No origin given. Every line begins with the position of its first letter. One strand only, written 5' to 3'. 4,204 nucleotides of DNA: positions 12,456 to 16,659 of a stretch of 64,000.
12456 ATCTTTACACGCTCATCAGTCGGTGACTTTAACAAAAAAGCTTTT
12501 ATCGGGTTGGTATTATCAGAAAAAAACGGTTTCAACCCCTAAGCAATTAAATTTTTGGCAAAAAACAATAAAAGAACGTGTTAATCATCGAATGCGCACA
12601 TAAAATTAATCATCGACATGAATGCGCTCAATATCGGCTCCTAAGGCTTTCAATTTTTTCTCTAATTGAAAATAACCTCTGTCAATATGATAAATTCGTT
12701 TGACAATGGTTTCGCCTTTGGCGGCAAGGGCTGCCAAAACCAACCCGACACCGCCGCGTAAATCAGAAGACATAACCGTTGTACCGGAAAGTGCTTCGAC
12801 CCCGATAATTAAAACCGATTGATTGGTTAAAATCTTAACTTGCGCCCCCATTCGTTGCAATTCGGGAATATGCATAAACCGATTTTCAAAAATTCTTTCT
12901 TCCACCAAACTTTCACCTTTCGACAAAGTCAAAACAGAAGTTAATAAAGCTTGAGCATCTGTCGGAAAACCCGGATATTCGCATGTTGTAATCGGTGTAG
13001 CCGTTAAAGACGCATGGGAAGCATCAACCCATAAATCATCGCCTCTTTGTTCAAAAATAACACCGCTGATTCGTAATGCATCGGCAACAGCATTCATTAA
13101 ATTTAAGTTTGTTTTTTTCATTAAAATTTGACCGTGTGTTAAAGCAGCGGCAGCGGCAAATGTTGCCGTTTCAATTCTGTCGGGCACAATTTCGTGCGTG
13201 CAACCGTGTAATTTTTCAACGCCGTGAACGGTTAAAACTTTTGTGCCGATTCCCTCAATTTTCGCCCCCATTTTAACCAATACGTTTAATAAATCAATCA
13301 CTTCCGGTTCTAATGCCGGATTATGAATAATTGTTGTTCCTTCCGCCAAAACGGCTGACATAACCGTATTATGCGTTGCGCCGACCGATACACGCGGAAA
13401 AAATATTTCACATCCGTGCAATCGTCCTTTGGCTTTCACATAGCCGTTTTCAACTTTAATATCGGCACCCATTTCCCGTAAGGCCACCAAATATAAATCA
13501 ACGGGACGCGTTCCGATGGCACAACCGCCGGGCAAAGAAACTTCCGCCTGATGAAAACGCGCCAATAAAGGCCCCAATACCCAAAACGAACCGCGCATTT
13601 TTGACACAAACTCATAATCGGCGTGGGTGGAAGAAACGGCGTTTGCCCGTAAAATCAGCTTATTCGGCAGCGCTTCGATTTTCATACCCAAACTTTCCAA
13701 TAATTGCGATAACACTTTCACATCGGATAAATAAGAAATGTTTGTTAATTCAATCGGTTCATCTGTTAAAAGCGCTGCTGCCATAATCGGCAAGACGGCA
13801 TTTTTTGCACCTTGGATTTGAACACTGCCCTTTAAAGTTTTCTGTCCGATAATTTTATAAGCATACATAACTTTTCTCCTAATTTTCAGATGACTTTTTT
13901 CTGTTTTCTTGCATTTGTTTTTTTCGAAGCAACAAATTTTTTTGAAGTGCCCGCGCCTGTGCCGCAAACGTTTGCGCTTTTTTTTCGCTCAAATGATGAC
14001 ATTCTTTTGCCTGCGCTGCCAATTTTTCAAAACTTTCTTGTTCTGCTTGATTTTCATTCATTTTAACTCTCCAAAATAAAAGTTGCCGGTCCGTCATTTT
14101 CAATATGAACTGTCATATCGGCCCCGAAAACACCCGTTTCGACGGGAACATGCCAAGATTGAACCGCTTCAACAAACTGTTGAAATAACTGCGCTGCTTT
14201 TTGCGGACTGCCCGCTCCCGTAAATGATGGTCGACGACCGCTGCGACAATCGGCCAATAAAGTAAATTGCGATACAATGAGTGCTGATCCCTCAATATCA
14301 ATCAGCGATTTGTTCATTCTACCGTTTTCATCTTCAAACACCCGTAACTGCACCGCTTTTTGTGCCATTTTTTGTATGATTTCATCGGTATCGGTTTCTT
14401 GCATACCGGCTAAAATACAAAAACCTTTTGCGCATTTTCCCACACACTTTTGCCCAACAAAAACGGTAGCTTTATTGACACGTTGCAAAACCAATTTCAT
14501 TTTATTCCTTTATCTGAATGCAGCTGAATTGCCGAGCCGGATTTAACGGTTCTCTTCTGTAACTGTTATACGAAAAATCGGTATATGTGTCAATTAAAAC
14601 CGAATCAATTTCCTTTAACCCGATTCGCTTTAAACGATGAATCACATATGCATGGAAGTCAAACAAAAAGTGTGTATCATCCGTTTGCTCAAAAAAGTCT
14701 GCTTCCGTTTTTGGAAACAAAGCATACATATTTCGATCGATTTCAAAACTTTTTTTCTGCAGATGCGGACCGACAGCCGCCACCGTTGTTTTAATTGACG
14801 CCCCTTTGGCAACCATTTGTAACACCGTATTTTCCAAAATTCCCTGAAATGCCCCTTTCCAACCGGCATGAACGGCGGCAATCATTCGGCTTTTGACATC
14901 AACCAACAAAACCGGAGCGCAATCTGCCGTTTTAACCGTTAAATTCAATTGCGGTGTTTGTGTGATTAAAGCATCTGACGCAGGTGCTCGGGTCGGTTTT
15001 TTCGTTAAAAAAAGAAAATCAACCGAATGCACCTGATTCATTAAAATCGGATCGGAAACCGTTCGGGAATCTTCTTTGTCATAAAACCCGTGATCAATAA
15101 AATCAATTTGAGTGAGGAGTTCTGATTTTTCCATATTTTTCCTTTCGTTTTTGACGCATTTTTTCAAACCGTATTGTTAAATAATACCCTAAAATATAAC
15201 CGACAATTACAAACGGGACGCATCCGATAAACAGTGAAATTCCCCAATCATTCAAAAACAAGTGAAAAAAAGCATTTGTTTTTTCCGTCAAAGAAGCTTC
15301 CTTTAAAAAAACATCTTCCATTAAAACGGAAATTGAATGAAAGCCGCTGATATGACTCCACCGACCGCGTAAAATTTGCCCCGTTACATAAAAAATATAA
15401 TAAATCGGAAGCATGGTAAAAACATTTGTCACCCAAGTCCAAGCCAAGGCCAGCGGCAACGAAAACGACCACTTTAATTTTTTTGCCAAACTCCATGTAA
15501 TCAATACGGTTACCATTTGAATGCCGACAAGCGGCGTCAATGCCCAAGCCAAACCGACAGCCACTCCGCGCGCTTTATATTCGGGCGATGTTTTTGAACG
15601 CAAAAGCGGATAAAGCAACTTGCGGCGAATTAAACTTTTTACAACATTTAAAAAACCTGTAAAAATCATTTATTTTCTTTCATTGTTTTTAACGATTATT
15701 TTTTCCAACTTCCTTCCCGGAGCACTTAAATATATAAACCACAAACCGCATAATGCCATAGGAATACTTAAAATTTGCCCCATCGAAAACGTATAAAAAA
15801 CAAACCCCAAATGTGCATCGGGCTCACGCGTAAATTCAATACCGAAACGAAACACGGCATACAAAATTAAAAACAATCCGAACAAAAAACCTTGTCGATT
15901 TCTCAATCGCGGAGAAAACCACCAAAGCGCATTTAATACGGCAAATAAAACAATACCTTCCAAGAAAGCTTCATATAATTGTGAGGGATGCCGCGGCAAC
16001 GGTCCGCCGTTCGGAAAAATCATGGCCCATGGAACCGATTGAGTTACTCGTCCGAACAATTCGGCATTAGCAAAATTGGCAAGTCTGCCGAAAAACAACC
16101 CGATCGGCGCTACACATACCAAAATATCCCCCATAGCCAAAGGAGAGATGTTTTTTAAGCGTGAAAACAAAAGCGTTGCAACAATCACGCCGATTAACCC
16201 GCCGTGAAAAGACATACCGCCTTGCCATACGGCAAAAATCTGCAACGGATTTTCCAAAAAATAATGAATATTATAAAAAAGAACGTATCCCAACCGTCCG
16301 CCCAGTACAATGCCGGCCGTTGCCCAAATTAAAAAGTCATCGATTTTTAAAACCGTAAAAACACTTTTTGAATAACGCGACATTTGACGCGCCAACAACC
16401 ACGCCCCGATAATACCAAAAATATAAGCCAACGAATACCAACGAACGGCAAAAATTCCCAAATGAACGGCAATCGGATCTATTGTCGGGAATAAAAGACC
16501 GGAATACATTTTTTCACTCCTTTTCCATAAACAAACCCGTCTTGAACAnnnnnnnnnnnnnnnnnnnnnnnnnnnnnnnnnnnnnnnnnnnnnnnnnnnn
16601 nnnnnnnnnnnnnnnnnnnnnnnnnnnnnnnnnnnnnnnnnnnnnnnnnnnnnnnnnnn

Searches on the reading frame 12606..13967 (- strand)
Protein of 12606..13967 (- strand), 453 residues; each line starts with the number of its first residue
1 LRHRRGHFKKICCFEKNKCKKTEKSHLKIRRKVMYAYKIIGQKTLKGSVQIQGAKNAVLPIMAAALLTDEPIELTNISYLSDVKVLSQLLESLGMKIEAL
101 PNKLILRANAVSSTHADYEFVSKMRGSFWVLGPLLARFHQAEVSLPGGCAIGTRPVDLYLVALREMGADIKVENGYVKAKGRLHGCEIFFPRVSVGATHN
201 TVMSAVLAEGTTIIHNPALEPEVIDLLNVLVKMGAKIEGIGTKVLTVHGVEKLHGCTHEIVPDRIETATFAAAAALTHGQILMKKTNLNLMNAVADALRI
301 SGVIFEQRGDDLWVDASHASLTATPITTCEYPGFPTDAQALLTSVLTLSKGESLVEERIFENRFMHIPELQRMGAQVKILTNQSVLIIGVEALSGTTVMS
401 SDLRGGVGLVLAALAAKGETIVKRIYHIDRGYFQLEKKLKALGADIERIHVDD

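Call 25: search_protein_families(library=pfam, proteins=[window:12606-13967:-], max_evalue=0.001)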
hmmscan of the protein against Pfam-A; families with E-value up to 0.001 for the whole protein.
window:12606-13967:- (453 aa): 1 family
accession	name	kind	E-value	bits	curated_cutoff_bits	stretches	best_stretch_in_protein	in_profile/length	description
PF00275.25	EPSP_synthase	-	1.6e-93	314.2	22.8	1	41-439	3-417/417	EPSP synthase (3-phosphoshikimate 1-carboxyvinyltransferase)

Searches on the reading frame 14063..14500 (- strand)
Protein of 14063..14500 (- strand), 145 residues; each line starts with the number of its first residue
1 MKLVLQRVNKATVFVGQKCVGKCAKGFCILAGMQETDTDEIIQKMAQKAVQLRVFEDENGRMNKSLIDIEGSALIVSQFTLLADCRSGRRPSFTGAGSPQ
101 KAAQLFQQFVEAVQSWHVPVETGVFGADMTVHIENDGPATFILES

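Call 25: search_protein_families(library=pfam, proteins=[window:14063-14500:-], max_evalue=0.001)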
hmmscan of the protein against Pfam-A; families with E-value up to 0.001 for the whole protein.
window:14063-14500:- (145 aa): 1 family
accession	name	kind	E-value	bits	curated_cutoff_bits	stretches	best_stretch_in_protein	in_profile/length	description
PF02580.21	Tyr_Deacylase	-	2e-53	181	25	1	2-144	1-144/144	D-Tyr-tRNA(Tyr) deacylase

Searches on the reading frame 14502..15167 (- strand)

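Call 25: search_protein_families(library=pfam, proteins=[window:14502-15167:-], max_evalue=0.001)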
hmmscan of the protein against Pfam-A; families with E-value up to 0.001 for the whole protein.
window:14502-15167:- (221 aa): 1 family
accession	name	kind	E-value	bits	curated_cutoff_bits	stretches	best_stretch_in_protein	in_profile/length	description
PF02578.20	Cu-oxidase_4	-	7.7e-42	143.8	22.9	1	39-217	45-237/238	Multi-copper polyphenol oxidoreductase laccase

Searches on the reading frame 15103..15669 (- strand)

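Call 25: search_protein_families(library=pfam, proteins=[window:15103-15669:-], max_evalue=0.001)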
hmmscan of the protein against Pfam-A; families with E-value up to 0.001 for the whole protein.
window:15103-15669:- (188 aa): 1 family
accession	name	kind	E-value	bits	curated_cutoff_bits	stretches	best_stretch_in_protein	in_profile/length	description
PF09835.14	DUF2062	-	1.3e-25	90.5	27.4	1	16-177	5-146/147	Uncharacterized protein conserved in bacteria (DUF2062)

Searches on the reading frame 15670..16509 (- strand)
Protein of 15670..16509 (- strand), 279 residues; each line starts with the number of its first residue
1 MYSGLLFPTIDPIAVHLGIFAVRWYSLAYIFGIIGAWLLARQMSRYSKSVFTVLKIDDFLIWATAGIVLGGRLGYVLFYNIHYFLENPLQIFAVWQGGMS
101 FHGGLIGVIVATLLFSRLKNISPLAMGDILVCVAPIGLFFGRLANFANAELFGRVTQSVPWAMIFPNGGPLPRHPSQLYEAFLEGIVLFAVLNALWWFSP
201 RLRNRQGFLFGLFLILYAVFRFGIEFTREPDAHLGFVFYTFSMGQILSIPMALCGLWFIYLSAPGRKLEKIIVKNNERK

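Call 25: search_protein_families(library=pfam, proteins=[window:15670-16509:-], max_evalue=0.001)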
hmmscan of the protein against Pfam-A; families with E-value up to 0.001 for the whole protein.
window:15670-16509:- (279 aa): 1 family
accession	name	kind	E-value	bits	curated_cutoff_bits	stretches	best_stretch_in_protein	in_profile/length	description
PF01790.23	LGT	-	1.4e-75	254.2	24.9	1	12-260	1-239/240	Prolipoprotein diacylglyceryl transferase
